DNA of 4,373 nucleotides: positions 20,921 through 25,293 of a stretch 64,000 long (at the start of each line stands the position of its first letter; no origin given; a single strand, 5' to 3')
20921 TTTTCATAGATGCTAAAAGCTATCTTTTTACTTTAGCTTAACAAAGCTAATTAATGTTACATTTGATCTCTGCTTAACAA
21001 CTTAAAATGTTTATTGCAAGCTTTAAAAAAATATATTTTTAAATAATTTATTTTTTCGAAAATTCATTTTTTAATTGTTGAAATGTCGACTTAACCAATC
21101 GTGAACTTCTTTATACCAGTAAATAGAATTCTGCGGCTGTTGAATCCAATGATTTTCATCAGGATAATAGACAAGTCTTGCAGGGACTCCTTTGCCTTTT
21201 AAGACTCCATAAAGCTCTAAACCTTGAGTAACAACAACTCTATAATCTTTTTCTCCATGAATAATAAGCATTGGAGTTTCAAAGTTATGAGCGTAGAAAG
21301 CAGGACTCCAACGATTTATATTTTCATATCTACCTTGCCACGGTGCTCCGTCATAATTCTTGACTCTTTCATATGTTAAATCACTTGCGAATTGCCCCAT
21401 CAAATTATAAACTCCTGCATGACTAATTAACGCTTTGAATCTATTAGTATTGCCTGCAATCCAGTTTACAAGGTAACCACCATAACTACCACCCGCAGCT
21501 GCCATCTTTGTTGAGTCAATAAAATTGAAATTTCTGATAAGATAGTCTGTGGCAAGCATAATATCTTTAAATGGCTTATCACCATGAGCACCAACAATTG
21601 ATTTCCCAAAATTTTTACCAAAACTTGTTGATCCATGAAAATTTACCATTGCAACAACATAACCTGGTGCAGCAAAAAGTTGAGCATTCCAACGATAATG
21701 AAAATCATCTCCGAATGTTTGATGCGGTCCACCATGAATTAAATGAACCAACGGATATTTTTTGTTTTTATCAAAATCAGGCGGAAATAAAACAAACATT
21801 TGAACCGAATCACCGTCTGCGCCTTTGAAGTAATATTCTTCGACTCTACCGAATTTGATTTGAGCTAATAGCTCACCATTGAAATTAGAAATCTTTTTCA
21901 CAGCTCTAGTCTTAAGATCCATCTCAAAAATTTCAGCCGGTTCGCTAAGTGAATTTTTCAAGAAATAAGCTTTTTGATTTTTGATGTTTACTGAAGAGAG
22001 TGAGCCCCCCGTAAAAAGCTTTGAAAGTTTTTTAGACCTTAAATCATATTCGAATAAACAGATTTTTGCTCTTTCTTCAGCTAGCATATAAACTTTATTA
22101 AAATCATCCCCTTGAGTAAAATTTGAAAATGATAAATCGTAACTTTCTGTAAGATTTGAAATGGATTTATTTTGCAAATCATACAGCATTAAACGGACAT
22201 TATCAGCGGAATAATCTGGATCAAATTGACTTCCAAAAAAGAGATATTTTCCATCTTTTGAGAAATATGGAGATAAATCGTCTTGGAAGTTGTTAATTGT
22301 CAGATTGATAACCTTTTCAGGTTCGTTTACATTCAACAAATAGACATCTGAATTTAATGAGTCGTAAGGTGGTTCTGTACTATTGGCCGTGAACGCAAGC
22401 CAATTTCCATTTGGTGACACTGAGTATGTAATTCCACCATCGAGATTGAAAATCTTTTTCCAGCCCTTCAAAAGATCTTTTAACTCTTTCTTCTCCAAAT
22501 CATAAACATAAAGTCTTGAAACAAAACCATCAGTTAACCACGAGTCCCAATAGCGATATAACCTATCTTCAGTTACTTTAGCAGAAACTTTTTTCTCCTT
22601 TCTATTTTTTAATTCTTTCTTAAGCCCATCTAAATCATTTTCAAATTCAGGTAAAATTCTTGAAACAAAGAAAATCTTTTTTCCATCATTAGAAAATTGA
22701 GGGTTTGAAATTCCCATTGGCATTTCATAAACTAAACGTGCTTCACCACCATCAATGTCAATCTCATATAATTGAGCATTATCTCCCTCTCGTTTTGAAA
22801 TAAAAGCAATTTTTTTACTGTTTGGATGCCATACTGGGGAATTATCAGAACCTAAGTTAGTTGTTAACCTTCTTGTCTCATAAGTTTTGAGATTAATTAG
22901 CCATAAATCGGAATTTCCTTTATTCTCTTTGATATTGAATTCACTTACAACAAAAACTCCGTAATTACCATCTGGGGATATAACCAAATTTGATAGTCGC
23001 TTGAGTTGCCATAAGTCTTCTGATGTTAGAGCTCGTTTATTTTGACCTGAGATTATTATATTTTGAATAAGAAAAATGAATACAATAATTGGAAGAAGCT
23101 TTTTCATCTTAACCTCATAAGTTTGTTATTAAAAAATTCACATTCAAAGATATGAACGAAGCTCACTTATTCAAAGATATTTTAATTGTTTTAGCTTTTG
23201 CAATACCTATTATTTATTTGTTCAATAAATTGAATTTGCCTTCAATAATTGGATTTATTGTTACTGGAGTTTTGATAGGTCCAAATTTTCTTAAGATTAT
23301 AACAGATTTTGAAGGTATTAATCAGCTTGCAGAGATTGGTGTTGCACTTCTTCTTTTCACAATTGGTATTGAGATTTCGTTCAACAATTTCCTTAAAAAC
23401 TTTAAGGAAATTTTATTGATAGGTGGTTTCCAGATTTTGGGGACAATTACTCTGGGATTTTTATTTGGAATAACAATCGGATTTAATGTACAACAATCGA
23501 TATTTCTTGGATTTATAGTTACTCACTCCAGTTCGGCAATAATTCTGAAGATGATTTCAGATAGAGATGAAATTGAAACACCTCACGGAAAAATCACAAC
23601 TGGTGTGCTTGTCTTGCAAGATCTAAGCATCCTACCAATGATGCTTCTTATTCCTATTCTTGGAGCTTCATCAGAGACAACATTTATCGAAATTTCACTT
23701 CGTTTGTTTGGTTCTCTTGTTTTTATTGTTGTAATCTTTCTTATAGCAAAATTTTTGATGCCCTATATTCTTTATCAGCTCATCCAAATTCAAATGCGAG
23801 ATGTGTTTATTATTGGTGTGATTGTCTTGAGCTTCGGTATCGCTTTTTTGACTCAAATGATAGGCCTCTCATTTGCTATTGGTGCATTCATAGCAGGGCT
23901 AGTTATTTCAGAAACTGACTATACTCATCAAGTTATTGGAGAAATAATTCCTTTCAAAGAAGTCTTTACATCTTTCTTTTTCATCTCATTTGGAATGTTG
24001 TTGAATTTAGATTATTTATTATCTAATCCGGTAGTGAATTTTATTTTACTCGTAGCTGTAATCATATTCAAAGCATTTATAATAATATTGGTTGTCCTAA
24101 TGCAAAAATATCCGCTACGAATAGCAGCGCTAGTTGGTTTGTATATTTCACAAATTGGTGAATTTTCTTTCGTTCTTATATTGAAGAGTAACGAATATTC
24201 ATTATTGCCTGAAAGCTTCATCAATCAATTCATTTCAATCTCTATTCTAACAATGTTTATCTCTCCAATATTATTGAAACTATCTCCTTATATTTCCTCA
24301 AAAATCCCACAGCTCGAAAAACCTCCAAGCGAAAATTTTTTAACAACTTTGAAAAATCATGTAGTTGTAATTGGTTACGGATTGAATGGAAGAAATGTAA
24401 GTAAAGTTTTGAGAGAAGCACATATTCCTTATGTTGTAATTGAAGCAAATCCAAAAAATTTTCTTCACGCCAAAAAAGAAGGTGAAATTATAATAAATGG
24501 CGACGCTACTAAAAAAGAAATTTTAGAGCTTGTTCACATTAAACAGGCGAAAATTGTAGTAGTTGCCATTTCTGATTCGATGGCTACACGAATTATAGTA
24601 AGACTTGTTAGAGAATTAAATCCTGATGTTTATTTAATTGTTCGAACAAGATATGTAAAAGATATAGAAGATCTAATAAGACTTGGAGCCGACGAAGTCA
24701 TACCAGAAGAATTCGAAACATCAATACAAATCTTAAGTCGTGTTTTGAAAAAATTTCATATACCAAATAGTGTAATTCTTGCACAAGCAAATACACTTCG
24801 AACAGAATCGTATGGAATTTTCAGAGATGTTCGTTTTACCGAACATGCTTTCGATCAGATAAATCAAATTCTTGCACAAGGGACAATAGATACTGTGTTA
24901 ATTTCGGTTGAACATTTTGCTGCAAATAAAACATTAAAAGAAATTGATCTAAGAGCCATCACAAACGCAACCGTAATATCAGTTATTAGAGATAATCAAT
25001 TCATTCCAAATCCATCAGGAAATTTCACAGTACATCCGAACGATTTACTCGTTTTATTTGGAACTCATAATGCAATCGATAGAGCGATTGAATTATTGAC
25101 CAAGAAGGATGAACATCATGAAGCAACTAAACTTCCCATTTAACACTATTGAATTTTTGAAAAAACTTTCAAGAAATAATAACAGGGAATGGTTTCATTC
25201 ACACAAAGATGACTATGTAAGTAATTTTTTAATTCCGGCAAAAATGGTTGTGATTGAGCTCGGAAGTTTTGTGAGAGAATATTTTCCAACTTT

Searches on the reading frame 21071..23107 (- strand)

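Call 50: search_protein_families(library=pfam, proteins=[window:21071-23107:-], max_evalue=0.0001)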
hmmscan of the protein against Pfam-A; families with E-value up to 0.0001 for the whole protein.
window:21071-23107:- (678 aa): 5 families
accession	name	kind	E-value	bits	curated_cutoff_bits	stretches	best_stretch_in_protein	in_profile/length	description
PF00326.27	Peptidase_S9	-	1.8e-58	198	22.6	1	470-677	2-211/213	Prolyl oligopeptidase family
PF07676.18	PD40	-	6e-17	61.6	20.9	1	79-109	2-33/38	WD40-like Beta Propeller Repeat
PF20434.5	BD-FAE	-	4.5e-11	43.1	26.8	1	447-634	9-213/215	BD-FAE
PF02897.21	Peptidase_S9_N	-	2.2e-06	27.2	24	1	228-405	234-410/414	Prolyl oligopeptidase, N-terminal beta-propeller domain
PF00930.27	DPPIV_N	-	5.8e-06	25.7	22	0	187-289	252-343/354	Dipeptidyl peptidase IV (DPP IV) N-terminal region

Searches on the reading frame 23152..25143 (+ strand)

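Call 50: search_protein_families(library=pfam, proteins=[window:23152-25143:+], max_evalue=0.0001)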
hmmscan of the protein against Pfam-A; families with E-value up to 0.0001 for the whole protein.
window:23152-25143:+ (663 aa): 3 families
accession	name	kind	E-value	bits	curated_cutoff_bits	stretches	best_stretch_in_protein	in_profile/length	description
PF00999.27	Na_H_Exchanger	-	9.4e-53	179.8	26.2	1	13-375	2-374/375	Sodium/hydrogen exchanger, transmembrane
PF02254.24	TrkA_N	-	2.5e-25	89.5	23.8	1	404-517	1-114/116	TrkA-N domain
PF02080.26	TrkA_C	-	3e-12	46.7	27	1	591-649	13-70/71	TrkA-C domain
